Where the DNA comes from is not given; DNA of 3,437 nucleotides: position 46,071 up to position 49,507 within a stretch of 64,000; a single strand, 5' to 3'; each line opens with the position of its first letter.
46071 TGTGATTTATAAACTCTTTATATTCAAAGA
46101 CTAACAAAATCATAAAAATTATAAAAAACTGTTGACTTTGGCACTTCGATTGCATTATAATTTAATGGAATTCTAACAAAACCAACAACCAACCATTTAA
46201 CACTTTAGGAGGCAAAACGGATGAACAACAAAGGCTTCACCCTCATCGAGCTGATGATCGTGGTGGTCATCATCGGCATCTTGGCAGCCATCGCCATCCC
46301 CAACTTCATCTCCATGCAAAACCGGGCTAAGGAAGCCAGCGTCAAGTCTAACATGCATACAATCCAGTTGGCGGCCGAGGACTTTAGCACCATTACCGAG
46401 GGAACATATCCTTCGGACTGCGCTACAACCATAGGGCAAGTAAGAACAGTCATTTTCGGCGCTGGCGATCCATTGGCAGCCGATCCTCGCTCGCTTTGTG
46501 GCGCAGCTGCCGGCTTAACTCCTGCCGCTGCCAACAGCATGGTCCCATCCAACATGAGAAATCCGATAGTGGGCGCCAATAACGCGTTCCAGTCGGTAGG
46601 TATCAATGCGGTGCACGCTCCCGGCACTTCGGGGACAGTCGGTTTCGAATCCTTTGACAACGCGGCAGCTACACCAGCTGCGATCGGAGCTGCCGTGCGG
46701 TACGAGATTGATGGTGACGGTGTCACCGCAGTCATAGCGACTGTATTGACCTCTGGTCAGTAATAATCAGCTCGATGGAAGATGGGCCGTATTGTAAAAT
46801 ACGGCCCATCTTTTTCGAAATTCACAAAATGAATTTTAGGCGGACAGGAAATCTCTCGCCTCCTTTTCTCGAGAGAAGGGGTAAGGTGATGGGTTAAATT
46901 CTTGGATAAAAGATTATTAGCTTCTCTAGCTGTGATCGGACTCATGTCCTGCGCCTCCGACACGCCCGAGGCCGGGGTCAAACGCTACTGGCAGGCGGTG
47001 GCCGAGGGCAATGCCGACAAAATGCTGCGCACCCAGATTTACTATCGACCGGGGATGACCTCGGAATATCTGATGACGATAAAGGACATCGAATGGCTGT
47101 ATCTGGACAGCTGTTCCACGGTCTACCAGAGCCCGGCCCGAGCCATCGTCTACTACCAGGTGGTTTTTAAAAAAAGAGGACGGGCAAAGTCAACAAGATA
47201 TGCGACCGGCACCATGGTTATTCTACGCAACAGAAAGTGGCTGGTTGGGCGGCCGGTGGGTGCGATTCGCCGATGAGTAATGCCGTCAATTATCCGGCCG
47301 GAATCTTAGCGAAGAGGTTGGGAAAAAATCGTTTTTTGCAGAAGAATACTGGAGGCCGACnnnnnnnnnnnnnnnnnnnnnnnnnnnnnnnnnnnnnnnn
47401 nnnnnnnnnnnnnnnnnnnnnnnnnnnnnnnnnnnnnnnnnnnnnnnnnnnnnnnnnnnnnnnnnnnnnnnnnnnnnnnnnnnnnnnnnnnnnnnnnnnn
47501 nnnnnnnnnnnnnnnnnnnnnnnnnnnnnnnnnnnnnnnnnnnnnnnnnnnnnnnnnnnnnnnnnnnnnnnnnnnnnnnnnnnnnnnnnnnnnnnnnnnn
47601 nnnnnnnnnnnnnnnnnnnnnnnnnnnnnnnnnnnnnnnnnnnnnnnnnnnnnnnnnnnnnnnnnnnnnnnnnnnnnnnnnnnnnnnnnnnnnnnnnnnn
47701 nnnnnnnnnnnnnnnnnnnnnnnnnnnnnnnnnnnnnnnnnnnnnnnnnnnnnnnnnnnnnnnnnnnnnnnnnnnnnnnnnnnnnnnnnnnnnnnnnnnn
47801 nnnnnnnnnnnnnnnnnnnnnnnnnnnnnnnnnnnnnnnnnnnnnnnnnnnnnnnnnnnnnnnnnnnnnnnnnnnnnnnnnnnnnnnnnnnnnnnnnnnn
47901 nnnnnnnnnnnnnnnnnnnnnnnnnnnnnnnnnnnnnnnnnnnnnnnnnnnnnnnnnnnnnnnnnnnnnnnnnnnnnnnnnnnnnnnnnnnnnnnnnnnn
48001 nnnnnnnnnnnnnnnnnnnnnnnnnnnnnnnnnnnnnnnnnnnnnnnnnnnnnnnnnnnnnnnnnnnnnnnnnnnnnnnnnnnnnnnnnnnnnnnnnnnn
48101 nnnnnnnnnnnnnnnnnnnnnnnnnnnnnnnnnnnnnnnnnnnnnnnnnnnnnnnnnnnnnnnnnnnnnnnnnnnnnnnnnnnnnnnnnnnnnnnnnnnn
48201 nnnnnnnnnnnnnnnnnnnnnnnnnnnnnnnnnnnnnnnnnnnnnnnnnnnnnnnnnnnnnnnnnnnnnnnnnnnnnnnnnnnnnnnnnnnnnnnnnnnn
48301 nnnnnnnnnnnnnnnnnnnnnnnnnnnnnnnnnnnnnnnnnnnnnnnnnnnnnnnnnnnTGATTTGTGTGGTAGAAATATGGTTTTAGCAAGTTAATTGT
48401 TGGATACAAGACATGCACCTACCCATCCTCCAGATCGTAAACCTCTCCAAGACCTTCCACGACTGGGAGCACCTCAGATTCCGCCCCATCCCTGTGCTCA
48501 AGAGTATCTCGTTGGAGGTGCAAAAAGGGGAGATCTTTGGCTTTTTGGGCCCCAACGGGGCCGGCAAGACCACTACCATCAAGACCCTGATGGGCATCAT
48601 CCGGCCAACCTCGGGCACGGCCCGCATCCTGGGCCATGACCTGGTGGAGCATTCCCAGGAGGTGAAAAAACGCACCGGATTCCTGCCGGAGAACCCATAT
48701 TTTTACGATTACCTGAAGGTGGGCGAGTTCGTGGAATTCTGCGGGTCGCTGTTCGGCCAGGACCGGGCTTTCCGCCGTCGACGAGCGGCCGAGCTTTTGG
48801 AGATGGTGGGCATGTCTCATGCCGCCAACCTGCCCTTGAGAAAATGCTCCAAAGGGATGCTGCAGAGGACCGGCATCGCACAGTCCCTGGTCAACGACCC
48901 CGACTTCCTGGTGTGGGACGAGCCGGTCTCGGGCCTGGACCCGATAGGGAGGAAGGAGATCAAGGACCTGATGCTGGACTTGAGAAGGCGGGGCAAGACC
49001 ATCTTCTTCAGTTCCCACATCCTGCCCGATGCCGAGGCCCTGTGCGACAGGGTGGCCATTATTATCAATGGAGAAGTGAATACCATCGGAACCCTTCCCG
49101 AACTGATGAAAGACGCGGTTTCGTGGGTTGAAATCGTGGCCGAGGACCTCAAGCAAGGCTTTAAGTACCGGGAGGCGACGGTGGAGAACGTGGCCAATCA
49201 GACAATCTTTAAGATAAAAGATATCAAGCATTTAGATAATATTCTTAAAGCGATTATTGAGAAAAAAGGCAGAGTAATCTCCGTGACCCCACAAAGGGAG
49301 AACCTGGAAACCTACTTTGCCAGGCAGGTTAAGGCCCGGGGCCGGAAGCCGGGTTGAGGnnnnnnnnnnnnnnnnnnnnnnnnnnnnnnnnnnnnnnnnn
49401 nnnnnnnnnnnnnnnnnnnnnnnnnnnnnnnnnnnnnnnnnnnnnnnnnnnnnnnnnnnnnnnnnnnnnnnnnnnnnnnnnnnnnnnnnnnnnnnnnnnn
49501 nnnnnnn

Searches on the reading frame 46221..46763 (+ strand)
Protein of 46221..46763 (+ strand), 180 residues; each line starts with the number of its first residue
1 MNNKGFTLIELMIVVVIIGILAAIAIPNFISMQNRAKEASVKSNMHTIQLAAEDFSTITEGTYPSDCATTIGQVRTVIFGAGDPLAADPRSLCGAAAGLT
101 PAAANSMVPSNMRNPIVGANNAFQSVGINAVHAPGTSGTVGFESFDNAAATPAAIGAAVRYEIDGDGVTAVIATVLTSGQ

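Call 9: search_protein_families(library=pfam, proteins=[window:46221-46763:+], max_evalue=0.0001)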
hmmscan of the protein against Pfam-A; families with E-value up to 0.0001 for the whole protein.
window:46221-46763:+ (180 aa): 1 family
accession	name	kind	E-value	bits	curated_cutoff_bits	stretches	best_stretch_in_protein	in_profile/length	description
PF07963.17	N_methyl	-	1.3e-09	37.6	21.2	1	2-26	3-27/27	Prokaryotic N-terminal methylation motif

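Call 38: list_cluster_members(proteins=[P0001, window:46221-46763:+])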
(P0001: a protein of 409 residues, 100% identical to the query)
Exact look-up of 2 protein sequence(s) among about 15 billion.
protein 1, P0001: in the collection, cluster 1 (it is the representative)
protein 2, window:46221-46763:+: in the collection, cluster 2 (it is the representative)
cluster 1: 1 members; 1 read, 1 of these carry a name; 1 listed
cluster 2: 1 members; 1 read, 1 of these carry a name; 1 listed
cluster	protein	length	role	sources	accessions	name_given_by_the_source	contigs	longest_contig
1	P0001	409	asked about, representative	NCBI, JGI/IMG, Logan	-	O-antigen ligase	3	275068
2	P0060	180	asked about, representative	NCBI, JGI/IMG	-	prepilin-type N-terminal cleavage/methylation domain-containing protein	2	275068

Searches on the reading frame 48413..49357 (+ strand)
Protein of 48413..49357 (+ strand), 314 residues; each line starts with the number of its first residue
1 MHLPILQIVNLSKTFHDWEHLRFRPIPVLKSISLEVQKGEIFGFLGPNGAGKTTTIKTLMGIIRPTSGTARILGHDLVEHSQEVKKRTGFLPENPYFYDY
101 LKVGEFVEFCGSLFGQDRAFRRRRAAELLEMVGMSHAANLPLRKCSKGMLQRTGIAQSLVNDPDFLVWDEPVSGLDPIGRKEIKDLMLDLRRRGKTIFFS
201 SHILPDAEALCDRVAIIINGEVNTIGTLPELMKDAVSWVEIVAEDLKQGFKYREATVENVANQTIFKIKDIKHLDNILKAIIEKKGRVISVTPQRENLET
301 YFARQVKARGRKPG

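Call 9: search_protein_families(library=pfam, proteins=[window:48413-49357:+], max_evalue=0.0001)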
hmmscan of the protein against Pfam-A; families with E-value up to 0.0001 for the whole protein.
window:48413-49357:+ (314 aa): 2 families
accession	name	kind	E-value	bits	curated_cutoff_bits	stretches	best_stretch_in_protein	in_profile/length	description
PF00005.33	ABC_tran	-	3e-28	99.6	25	1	29-172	1-136/137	ABC transporter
PF13304.12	AAA_21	-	5.4e-10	40.2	27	1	128-202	221-298/304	AAA domain, putative AbiEii toxin, Type IV TA system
